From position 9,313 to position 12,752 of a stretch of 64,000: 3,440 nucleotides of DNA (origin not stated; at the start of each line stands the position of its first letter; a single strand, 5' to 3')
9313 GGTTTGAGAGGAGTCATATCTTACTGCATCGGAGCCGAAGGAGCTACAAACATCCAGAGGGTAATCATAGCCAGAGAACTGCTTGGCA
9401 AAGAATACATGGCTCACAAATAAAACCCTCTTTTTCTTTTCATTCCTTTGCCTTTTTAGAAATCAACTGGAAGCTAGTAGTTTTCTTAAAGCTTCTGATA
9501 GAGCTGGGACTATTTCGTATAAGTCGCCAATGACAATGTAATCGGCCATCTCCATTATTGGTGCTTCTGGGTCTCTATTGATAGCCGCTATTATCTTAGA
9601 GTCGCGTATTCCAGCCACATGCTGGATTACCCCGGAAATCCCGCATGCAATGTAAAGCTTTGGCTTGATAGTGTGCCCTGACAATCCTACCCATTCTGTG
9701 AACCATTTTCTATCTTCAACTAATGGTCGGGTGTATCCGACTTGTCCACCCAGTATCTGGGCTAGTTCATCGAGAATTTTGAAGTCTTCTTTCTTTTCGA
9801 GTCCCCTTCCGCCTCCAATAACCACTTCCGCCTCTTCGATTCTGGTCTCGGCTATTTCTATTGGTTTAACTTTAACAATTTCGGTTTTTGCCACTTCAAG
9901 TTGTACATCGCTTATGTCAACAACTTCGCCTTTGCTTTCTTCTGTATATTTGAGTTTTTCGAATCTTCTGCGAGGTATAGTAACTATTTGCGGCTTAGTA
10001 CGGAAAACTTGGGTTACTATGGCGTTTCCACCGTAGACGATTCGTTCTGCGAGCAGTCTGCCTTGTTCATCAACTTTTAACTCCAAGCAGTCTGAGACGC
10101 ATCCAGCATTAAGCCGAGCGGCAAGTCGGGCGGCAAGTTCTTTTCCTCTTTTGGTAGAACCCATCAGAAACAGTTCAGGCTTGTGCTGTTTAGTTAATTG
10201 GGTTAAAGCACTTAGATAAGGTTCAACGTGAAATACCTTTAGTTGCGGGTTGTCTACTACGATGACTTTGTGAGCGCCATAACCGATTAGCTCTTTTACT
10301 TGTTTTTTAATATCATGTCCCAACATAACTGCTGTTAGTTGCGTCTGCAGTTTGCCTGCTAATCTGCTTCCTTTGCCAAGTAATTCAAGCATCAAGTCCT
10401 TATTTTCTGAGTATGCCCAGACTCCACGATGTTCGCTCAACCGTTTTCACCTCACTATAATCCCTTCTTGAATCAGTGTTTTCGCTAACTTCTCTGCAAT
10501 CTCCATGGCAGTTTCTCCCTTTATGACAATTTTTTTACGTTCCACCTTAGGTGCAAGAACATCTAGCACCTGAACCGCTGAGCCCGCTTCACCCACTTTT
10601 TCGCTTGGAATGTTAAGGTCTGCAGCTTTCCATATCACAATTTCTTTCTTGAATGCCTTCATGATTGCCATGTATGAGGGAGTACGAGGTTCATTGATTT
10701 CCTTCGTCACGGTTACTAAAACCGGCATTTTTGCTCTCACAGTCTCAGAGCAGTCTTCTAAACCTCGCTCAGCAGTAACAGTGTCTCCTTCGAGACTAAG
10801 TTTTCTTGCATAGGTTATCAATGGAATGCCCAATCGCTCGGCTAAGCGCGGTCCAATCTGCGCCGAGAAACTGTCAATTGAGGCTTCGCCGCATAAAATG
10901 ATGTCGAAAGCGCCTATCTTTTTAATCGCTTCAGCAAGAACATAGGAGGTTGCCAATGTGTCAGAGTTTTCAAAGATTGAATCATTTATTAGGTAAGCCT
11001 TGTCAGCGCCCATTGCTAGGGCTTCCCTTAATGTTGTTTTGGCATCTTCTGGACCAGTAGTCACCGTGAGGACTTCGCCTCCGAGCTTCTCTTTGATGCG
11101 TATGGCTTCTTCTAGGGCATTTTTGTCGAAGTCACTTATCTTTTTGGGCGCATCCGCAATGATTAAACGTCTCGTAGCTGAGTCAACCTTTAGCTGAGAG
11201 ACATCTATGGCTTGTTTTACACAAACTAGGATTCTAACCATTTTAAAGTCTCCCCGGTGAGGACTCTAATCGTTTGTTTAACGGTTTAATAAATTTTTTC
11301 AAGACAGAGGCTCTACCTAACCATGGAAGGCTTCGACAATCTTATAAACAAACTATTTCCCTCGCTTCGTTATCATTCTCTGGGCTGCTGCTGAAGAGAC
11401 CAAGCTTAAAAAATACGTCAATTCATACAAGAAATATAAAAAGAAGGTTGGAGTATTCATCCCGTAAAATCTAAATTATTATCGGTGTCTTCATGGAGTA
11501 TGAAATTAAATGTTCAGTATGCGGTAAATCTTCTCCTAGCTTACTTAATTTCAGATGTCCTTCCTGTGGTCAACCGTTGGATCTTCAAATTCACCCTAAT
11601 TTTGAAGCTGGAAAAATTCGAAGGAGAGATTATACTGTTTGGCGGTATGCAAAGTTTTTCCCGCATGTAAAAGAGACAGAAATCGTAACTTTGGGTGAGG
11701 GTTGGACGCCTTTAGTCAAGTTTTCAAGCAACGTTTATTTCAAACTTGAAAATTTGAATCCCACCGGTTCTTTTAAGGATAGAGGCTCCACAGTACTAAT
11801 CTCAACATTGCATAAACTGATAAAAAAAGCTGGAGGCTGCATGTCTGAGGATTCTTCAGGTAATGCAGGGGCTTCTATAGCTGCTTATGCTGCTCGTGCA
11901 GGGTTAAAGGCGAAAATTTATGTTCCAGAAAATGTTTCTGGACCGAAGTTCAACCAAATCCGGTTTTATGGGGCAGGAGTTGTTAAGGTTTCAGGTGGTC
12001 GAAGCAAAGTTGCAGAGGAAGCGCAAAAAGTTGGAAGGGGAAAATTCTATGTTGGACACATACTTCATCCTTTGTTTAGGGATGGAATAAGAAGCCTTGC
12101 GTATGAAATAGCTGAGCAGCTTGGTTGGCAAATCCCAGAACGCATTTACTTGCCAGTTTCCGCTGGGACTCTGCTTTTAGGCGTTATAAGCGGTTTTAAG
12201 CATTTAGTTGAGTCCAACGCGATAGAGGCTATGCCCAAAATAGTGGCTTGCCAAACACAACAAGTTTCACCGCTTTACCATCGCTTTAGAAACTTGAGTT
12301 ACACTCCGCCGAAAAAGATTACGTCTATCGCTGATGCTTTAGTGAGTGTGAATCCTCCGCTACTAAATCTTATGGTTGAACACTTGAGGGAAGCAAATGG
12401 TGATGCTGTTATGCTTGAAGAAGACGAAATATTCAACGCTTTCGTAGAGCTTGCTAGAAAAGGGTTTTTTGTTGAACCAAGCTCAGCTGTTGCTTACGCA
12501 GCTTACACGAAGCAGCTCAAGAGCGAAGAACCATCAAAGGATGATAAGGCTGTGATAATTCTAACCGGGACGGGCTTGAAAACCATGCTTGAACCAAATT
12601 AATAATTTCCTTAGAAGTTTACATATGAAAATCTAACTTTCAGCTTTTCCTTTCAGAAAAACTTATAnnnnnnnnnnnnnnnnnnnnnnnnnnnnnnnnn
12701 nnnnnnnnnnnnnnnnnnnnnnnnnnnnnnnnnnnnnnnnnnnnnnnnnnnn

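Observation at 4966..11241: Redox module 1: short HdrA + HdrC + HdrB + acyl-CoA dehydrogenase + EtfAB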

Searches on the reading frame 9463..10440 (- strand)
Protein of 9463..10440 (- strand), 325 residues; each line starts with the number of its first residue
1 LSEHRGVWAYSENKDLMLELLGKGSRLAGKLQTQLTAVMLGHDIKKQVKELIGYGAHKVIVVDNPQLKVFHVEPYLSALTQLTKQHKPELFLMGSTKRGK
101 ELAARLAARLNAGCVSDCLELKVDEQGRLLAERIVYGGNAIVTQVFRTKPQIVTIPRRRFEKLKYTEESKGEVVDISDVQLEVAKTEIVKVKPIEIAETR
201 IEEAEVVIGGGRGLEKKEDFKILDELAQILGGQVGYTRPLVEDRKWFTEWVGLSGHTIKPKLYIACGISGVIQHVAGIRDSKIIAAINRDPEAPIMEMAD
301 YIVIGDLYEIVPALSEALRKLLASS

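Call 3: search_protein_families(library=pfam, proteins=[window:9463-10440:-])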
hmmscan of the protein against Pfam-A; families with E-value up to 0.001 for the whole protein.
window:9463-10440:- (325 aa): 2 families
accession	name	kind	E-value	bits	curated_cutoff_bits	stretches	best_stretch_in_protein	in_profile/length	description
PF01012.27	ETF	-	1.2e-39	136.4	26.7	1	15-177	15-177/181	Electron transfer flavoprotein domain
PF00766.25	ETF_alpha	-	1.2e-29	102.6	27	1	201-279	2-81/81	Electron transfer flavoprotein FAD-binding domain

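Call 6: search_protein_families(library=ncbifam, proteins=[window:9463-10440:-])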
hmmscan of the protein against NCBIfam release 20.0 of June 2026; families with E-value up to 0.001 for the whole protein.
window:9463-10440:- (325 aa): 5 families
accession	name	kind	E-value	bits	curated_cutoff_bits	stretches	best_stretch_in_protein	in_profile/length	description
NF042970.1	AcrlCoAredClosAcrA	equivalog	5.2e-63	213.3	600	2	132-320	163-359/360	acryloyl-CoA reductase electron transfer subunit beta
NF008884.0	PRK11916.1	equivalog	5.6e-53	180.3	528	1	1-318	1-310/312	electron transfer flavoprotein subunit alpha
NF002889.0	PRK03363.1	equivalog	2.3e-44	152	549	1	1-319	1-312/313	electron transfer flavoprotein subunit alpha/FixB family protein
NF038209.1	mft_etfA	equivalog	2e-33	116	240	1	36-318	26-302/303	mycofactocin-associated electron transfer flavoprotein alpha subunit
NF051845.1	EtFlavAlphaProt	equivalog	1.7e-28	99.8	600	1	19-318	110-399/406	electron transfer flavoprotein subunit alpha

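Call 22: search_solved_structures(query=window:9463-10440:-, show_alignments=2, max_evalue=1e-10)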
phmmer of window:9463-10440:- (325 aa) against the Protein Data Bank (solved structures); distinct sequences matched with E-value up to 1e-10: 15.
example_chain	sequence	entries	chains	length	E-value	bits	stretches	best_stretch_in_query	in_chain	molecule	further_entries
6fah_A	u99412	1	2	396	6e-68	232.6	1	2-321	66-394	Caffeyl-CoA reductase-Etf complex subunit CarE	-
5ol2_A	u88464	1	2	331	3.1e-61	210.6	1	16-317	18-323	Electron transfer flavoprotein large subunit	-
7koe_B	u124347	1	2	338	1.8e-60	208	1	16-323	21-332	Electron transfer flavoprotein, alpha subunit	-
7qh2_A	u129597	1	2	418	3.5e-57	197.3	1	16-315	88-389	Lactate dehydrogenase (NAD(+),ferredoxin) subunit LctC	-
4kpu_A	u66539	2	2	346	2.2e-55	191.4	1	13-319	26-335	Electron transfer flavoprotein alpha subunit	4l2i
1efv_A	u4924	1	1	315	4.5e-38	134.5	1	30-320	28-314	ELECTRON TRANSFER FLAVOPROTEIN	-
1t9g_R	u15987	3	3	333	5.4e-38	134.2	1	30-320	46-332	Electron transfer flavoprotein alpha-subunit, mitochondrial | Electron transfer flavoprotein alpha-subunit, mitochondrial precursor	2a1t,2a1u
1efp_A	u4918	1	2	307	2.1e-34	122.5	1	55-315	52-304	PROTEIN (ELECTRON TRANSFER FLAVOPROTEIN)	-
5ow0_A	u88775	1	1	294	5.7e-34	121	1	77-319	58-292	Electron transfer flavoprotein, alpha subunit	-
3ih5_A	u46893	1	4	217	1.1e-20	77.3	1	15-195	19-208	Electron transfer flavoprotein alpha-subunit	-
1o94_D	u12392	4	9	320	4.3e-20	75.4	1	14-315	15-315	ELECTRON TRANSFER FLAVOPROTEIN ALPHA-SUBUNIT | ELECTRON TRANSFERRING FLAVOPROTEIN ALPHA-SUBUNIT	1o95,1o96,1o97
3clu_D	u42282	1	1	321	1.1e-19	74.1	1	14-315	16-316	Electron transfer flavoprotein subunit alpha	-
3clt_D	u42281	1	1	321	2.1e-19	73.2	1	14-315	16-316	Electron transfer flavoprotein subunit alpha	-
3clr_D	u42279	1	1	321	2.8e-19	72.8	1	14-315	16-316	Electron transfer flavoprotein subunit alpha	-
3cls_D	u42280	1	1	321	5.3e-19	71.9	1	14-315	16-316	Electron transfer flavoprotein subunit alpha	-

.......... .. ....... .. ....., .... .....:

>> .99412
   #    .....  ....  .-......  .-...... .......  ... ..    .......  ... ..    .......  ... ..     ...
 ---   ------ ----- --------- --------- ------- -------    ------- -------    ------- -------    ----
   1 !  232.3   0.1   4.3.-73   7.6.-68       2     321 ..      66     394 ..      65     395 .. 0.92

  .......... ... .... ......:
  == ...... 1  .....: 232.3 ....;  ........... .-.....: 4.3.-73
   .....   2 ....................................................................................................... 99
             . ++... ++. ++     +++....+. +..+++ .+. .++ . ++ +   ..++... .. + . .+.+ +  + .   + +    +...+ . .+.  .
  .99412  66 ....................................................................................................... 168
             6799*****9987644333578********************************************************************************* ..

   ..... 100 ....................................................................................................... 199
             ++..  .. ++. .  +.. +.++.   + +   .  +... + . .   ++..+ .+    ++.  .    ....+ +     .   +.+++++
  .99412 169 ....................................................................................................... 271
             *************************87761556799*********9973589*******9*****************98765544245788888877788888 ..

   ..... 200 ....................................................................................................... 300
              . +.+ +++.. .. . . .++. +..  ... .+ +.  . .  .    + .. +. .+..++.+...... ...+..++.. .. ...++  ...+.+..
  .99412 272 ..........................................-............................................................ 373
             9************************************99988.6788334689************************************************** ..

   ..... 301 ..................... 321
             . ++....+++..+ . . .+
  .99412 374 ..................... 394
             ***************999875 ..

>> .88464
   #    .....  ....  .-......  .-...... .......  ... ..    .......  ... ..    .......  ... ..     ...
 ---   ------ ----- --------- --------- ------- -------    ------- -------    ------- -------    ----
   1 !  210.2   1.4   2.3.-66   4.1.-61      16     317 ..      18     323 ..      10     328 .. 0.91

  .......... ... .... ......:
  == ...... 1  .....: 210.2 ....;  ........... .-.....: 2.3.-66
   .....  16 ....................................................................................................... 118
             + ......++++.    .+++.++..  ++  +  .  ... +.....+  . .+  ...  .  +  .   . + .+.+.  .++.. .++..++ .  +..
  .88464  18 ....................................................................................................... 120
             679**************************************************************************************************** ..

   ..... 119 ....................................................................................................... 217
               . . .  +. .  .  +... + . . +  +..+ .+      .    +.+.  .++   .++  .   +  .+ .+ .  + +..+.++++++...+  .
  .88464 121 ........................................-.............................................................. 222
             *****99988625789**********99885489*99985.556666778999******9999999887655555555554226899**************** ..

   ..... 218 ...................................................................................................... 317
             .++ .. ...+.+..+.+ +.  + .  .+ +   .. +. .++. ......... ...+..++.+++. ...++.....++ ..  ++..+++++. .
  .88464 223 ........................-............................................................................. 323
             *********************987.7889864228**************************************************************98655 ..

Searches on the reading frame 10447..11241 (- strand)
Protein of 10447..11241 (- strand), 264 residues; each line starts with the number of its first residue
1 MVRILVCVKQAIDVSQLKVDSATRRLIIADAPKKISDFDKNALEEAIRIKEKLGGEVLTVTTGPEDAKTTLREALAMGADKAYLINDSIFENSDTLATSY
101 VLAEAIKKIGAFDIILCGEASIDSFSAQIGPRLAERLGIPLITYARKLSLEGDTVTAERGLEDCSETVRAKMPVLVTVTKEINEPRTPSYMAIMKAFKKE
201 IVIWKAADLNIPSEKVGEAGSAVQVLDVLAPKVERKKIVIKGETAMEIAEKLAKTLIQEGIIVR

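Call 3: search_protein_families(library=pfam, proteins=[window:10447-11241:-])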
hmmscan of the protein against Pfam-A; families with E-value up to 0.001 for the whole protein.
window:10447-11241:- (264 aa): 1 family
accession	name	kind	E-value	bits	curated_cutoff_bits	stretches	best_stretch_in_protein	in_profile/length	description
PF01012.27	ETF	-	2e-49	168.3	26.7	1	29-208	5-180/181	Electron transfer flavoprotein domain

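Call 6: search_protein_families(library=ncbifam, proteins=[window:10447-11241:-])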
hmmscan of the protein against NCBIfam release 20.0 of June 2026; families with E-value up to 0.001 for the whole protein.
window:10447-11241:- (264 aa): 8 families
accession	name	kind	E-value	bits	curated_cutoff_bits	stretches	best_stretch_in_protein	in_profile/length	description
NF040731.1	flavo_sub_EftB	exception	6.1e-69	232.3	445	1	3-261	1-259/260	electron transfer flavoprotein subunit beta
NF042971.1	AcrlCoAredClosAcrB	equivalog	1.2e-48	165.5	475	1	3-261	2-265/266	acryloyl-CoA reductase electron transfer subunit gamma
NF008998.0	PRK12342.1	equivalog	1.5e-43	149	338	1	3-254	2-247/254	electron transfer flavoprotein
NF002888.0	PRK03359.1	subfamily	2.2e-39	135.4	219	1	3-250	2-247/256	putative electron transfer flavoprotein FixA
TIGR04503.1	mft_etfB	hypoth_equivalog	2.6e-23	82.8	200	1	6-217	3-228/290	mycofactocin-associated electron transfer flavoprotein beta subunit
NF051844.1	ETFlavBetaProt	equivalog_domain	3.5e-08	33.3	350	1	46-230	27-208/254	electron transfer flavoprotein subunit beta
NF042970.1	AcrlCoAredClosAcrA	equivalog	1e-05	24.8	600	1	36-151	22-132/360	acryloyl-CoA reductase electron transfer subunit beta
NF038209.1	mft_etfA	equivalog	0.00056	19.3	240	1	53-234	23-174/303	mycofactocin-associated electron transfer flavoprotein alpha subunit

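Call 21: search_solved_structures(query=window:10447-11241:-, show_alignments=3, max_evalue=1e-10)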
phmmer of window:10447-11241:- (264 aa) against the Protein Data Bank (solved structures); distinct sequences matched with E-value up to 1e-10: 10.
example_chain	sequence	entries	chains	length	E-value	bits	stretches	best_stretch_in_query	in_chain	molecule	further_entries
4kpu_B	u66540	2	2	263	2.7e-55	191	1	3-263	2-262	Electron transfer flavoprotein alpha/beta-subunit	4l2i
6fah_B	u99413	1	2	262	7.1e-53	183.1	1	2-261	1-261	Caffeyl-CoA reductase-Etf complex subunit CarD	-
5ol2_B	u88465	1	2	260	6.6e-52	179.9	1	3-233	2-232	Electron transfer flavoprotein small subunit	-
7qh2_B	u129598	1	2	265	9.5e-46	159.7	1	1-244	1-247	Lactate dehydrogenase (NAD(+),ferredoxin) subunit LctB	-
7koe_A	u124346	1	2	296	2.1e-43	152.1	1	3-256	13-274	Electron transfer flavoprotein, beta subunit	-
2a1t_S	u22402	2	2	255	1e-29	107.3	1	2-212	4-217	Electron transfer flavoprotein beta-subunit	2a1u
1efv_B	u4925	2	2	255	1.9e-29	106.4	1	2-212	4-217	ELECTRON TRANSFER FLAVOPROTEIN | Electron transfer flavoprotein beta-subunit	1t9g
1efp_B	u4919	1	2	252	2.2e-26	96.4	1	3-212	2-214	PROTEIN (ELECTRON TRANSFER FLAVOPROTEIN)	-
1o94_C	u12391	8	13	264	1.1e-19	74.5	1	34-251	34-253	ELECTRON TRANSFER FLAVOPROTEIN BETA-SUBUNIT | ELECTRON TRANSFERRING FLAVOPROTEIN BETA-SUBUNIT | Electron transfer flavoprotein subunit beta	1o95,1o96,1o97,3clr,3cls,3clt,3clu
5ow0_B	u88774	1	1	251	5.4e-16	62.4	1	33-254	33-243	Electron transfer flavoprotein, beta subunit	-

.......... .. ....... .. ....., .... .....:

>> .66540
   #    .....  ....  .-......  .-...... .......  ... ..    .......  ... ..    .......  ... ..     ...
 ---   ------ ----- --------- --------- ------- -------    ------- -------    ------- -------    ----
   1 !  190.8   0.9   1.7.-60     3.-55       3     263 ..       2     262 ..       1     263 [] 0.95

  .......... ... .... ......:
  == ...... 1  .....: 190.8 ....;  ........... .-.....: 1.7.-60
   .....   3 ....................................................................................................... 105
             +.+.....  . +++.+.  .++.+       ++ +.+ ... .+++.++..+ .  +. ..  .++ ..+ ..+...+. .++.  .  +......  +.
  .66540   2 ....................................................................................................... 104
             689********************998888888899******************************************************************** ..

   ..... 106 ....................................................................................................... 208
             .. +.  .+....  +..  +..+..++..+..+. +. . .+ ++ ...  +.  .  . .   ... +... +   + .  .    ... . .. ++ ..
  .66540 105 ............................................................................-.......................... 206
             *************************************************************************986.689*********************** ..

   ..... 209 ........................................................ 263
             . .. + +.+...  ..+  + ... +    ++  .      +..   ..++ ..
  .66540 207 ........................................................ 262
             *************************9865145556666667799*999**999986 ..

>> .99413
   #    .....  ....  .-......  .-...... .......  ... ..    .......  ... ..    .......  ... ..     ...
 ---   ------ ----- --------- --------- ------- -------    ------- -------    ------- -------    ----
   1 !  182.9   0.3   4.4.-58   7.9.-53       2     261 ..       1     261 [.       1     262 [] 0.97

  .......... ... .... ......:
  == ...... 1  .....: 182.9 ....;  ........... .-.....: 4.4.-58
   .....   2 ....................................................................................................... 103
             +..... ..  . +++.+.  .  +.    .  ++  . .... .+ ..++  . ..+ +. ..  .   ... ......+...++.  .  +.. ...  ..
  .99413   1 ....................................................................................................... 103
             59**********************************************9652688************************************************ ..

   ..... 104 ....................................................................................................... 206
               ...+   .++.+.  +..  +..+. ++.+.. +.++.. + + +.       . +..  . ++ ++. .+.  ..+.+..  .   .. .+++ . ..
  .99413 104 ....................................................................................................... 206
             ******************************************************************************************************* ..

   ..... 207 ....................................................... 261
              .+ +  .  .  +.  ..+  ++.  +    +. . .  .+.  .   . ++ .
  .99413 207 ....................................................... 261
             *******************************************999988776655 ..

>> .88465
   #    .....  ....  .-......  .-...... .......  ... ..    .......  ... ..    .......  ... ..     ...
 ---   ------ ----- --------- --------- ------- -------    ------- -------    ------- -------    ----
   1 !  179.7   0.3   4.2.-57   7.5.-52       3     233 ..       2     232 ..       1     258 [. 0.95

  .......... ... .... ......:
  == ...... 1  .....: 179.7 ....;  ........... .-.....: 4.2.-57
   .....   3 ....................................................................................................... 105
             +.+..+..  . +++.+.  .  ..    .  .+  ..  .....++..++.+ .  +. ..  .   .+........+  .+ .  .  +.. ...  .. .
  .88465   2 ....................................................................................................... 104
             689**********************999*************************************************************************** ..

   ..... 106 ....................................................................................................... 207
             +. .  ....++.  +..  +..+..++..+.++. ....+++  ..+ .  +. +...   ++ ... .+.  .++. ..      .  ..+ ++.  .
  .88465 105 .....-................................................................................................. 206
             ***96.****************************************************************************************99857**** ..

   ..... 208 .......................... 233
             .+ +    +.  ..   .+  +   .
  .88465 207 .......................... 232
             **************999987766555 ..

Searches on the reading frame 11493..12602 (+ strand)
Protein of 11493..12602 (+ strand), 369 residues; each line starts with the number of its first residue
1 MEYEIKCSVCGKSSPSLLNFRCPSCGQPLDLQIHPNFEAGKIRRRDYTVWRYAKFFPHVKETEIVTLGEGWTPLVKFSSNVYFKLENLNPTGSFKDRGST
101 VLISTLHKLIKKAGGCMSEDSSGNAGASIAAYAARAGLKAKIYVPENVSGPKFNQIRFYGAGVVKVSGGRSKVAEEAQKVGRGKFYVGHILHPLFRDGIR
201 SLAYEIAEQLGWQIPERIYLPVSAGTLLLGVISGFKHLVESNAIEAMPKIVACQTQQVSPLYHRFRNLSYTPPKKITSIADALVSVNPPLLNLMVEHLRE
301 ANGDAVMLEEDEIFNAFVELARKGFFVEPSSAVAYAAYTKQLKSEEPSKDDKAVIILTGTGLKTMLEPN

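Call 3: search_protein_families(library=pfam, proteins=[window:11493-12602:+])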
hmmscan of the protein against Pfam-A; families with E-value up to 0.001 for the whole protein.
window:11493-12602:+ (369 aa): 1 family
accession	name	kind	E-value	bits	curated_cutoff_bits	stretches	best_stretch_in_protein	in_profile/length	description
PF00291.31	PALP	-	1.6e-67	228.3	35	1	65-359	1-295/295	Pyridoxal-phosphate dependent enzyme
